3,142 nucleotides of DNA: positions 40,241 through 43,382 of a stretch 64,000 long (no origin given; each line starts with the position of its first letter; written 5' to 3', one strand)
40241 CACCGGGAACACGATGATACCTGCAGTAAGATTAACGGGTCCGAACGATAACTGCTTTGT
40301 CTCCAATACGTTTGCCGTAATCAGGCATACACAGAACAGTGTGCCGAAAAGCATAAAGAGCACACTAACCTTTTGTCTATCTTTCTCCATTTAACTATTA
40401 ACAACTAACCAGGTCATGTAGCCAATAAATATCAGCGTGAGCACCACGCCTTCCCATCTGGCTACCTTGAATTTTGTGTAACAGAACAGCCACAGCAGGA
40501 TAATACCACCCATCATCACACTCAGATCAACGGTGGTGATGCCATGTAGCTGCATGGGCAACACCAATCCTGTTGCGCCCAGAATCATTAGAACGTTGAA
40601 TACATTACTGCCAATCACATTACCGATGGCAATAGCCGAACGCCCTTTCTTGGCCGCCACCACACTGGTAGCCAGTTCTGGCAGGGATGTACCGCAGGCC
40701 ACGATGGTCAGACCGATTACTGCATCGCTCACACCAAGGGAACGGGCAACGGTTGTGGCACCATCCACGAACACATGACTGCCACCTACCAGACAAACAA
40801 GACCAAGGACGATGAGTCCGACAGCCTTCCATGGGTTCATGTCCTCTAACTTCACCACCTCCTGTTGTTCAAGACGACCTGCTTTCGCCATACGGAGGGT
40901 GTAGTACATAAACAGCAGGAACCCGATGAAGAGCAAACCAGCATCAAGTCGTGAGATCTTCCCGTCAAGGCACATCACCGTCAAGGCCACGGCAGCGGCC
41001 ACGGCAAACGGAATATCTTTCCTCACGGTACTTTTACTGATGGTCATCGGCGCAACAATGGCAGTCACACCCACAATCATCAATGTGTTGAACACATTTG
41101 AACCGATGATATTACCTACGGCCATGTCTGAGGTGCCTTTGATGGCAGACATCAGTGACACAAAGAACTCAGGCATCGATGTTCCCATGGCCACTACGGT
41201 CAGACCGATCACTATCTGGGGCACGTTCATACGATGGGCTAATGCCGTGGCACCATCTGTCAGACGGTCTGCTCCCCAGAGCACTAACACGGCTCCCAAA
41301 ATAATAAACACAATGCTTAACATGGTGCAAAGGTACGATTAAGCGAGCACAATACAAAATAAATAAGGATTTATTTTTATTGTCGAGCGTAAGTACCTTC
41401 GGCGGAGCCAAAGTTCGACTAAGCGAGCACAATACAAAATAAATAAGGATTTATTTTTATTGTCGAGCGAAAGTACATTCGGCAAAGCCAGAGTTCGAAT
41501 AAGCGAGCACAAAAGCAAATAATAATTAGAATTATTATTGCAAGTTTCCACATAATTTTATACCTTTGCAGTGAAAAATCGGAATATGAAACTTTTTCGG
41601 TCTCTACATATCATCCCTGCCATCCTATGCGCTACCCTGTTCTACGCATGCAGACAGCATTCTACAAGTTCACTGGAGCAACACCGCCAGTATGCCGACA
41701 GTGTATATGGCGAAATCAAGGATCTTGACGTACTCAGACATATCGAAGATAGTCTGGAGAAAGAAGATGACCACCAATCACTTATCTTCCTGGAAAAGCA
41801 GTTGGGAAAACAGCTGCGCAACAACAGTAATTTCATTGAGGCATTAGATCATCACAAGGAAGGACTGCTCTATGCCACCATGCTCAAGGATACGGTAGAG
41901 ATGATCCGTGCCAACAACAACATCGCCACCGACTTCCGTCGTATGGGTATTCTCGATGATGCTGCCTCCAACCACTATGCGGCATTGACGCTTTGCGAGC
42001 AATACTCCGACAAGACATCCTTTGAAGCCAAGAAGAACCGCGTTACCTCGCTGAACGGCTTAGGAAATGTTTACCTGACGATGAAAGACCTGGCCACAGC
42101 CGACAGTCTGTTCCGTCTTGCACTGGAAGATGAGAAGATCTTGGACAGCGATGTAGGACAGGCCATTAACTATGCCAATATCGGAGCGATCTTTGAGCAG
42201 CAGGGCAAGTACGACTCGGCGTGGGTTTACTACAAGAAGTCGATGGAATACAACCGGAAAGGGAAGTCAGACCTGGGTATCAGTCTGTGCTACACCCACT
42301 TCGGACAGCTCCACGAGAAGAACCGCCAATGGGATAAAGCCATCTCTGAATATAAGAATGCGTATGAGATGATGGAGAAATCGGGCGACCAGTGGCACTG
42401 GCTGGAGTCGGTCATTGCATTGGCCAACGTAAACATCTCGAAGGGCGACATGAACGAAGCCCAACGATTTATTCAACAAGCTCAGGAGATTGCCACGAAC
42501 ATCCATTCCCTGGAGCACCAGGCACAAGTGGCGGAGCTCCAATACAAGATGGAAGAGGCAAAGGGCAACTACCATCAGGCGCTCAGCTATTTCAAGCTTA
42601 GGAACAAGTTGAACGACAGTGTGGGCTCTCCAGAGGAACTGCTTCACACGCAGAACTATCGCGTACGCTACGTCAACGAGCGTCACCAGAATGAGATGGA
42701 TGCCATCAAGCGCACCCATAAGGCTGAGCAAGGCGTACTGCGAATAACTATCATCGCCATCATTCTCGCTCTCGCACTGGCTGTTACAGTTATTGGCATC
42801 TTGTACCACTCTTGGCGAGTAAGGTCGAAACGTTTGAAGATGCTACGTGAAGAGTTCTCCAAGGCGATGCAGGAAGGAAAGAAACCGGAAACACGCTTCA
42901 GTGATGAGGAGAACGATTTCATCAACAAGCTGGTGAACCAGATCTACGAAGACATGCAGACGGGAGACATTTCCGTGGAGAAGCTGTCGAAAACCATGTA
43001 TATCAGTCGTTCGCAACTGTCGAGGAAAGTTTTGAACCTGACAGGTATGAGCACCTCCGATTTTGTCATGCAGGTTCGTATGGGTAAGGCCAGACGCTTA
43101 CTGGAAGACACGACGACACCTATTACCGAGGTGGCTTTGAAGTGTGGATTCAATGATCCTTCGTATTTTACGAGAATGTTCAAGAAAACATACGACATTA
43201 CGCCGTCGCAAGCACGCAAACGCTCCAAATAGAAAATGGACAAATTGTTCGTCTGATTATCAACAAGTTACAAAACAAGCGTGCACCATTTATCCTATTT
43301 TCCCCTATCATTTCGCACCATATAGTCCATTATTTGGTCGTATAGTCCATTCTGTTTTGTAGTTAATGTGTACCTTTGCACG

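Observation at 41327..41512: Promoter-duplicating hairpin repeat: five loci, each unit ending in the sigma-A -7 box, with tandem amplification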

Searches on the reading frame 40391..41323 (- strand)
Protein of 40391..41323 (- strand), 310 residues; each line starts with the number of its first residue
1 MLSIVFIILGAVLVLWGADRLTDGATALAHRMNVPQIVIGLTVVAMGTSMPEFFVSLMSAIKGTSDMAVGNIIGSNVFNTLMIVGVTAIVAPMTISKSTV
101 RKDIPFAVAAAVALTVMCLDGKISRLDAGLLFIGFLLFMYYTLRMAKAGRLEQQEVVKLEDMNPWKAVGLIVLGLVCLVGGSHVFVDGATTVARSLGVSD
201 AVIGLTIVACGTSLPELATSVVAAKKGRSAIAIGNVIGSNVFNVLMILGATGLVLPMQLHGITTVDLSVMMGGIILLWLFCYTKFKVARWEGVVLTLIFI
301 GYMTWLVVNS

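Call 33: find_encoding_contigs(protein=window:40391-41323:-, flank=1500, max_places=10)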
Protein window:40391-41323:- (310 aa): 23 contigs read that carry it; 10 places shown.
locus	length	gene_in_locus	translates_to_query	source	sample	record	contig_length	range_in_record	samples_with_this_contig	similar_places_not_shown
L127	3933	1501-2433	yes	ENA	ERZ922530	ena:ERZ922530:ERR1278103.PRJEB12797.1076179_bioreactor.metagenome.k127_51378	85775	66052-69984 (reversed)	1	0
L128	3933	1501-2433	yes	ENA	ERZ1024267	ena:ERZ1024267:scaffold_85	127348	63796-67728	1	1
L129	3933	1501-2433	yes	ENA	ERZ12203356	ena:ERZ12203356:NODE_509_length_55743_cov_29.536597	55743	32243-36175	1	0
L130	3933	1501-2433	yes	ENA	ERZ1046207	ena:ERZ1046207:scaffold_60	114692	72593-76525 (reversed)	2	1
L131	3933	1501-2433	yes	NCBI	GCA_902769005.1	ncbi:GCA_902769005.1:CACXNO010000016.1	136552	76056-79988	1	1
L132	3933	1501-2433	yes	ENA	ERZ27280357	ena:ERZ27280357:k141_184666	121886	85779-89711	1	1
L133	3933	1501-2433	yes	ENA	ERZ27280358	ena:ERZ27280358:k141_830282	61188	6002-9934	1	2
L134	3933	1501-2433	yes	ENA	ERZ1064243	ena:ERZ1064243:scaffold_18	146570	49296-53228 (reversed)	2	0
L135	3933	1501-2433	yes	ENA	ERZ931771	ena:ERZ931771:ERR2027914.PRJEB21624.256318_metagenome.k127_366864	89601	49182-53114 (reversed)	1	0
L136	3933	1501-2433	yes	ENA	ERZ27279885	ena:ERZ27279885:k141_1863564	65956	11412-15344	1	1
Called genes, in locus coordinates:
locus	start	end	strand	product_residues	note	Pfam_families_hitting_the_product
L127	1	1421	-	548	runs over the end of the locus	PF00515:TPR_1 (faint), PF07719:TPR_2 (faint), PF13374:TPR_10 (faint), PF13424:TPR_12 (weak), PF17874:TPR_MalT, PF13424:TPR_12 (weak), PF12833:HTH_18, PF00165:HTH_AraC, +2 more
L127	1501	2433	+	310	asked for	PF01699:Na_Ca_ex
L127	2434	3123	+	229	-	PF02592:Vut_1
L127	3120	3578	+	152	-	PF14489:QueF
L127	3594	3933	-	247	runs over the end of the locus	-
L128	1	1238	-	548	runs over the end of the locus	PF00515:TPR_1 (faint), PF07719:TPR_2 (faint), PF13176:TPR_7 (faint), PF13424:TPR_12 (weak), PF17874:TPR_MalT, PF13424:TPR_12 (weak), PF12833:HTH_18, PF00165:HTH_AraC, +1 more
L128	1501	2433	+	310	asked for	PF01699:Na_Ca_ex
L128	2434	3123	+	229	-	PF02592:Vut_1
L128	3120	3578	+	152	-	PF14489:QueF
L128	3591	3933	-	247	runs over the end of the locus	-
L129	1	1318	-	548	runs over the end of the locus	PF00515:TPR_1 (faint), PF07719:TPR_2 (faint), PF13176:TPR_7 (faint), PF13424:TPR_12 (weak), PF17874:TPR_MalT, PF13424:TPR_12 (weak), PF12833:HTH_18, PF00165:HTH_AraC, +1 more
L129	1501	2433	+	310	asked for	PF01699:Na_Ca_ex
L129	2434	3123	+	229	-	PF02592:Vut_1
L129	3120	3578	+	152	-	PF14489:QueF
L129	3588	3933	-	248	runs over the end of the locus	-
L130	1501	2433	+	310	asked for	PF01699:Na_Ca_ex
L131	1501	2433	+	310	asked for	PF01699:Na_Ca_ex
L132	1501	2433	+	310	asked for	PF01699:Na_Ca_ex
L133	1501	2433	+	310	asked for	PF01699:Na_Ca_ex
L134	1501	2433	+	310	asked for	PF01699:Na_Ca_ex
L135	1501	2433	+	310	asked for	PF01699:Na_Ca_ex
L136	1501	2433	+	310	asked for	PF01699:Na_Ca_ex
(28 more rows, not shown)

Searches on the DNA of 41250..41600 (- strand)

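Call 30: search_rna_families(source=window, start=41250, end=41600, threshold=evalue, max_evalue=10)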
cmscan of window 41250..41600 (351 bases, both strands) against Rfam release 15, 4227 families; matches with E-value up to 10: 3.
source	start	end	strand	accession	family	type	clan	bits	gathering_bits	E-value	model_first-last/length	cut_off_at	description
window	41301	41379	-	RF02846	Ref84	Gene; antisense;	-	18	52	7.8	1-87/87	no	Enterococcus sRNA 84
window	41432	41530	-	RF01515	Afu_514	Gene; snRNA; snoRNA; CD-box;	-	13.9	39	2.7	1-106/106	no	A. fumigatus snoRNA Afu_514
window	41357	41456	-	RF04223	MIR2619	Gene; miRNA;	-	12.4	113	2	1-202/202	no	MIR2619 microRNA precursor family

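Call 50: search_dna_similar(query=window:41327-41512:-, collection=plasmids, mode=distant, max_rows=15)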
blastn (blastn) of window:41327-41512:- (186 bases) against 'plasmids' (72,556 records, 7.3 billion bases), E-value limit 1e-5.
No match.

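Call 51: search_dna_similar(query=window:41327-41512:-, collection=phages, mode=distant, max_rows=15)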
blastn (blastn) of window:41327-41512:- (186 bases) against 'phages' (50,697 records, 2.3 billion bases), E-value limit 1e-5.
No match.

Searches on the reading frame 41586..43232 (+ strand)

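Call 79: search_protein_families(library=pfam, proteins=[window:41586-43232:+])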
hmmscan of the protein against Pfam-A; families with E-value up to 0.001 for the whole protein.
window:41586-43232:+ (548 aa): 14 families
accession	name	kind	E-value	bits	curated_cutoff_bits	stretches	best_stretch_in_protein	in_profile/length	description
PF13424.12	TPR_12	-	3.2e-24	85.4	30.1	4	154-222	4-74/77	Tetratricopeptide repeat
PF12833.13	HTH_18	-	3.5e-23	82.1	33.6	1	467-546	1-80/80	Helix-turn-helix domain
PF00165.29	HTH_AraC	-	5.7e-14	52.3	26.6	1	508-545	6-42/42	Bacterial regulatory helix-turn-helix proteins, AraC family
PF17874.7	TPR_MalT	-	3e-11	43.6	45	1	152-334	39-223/336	MalT-like TPR region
PF07719.23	TPR_2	-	1.1e-09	38.1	27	0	240-263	8-31/34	Tetratricopeptide repeat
PF13181.12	TPR_8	-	1.8e-09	37.5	25.7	0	196-224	4-32/34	Tetratricopeptide repeat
PF13176.12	TPR_7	-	6.1e-09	35.7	27.9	0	197-223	3-31/36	Tetratricopeptide repeat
PF00515.34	TPR_1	-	2.2e-08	34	27.8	0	196-224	4-32/34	Tetratricopeptide repeat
PF25063.1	ARM_TT21_C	-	1.4e-05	25.5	35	0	149-266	51-162/209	Tetratricopeptide repeat protein 21 C-terminal ARM domain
PF24885.1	TPR_NPHP3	-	4.1e-05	23.5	100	0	220-319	85-187/239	Nephrocystin-3 TPR domain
PF13374.12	TPR_10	-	9.1e-05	22.8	27.5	0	154-182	3-31/42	Tetratricopeptide repeat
PF14938.12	SNAP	-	0.00026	21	25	1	195-308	116-231/282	Soluble NSF attachment protein, SNAP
PF13428.12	TPR_14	-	0.00043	21.1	23.5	0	240-261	8-29/44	Tetratricopeptide repeat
PF14559.12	TPR_19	-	0.00065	20.4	25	0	246-305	4-57/68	Tetratricopeptide repeat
